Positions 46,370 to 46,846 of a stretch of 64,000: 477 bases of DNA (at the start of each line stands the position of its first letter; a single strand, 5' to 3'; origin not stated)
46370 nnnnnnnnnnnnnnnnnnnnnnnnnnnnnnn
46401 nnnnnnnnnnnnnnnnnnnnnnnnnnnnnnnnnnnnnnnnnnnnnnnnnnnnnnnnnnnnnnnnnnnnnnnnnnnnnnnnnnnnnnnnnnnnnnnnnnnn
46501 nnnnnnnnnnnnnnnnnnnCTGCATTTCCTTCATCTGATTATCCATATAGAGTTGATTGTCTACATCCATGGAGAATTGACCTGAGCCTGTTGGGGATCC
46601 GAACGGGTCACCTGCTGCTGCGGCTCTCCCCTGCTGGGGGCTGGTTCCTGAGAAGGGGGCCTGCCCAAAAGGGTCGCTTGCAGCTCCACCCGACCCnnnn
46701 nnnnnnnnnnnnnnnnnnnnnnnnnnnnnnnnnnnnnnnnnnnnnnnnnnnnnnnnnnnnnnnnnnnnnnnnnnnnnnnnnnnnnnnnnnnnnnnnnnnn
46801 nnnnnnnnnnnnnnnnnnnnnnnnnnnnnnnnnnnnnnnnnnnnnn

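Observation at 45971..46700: A 160-bp tandem repeat that is really an array of four duplicated coding exons with 55-65 nt introns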

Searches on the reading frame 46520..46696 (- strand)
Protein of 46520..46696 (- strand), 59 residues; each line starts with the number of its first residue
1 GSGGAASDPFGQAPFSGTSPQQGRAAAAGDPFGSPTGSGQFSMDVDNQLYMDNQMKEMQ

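Call 14: find_related_loci(query=A1, collection=metagenome_contigs, flank=10000)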
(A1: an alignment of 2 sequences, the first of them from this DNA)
Query A1 (59 aa) in metagenome_contigs; peptide patterns used: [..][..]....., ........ (x = any residue, [..] = any of these).
266 stretches matched a pattern, but none encodes a relative of the query by tblastn (E <= 1e-3).

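Call 40: find_related_loci(query=A1, collection=genome_contigs, flank=5000)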
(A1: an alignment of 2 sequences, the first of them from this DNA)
Query A1 (59 aa) in genome_contigs; peptide patterns used: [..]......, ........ (x = any residue, [..] = any of these).
81 stretches matched a pattern, but none encodes a relative of the query by tblastn (E <= 1e-3).
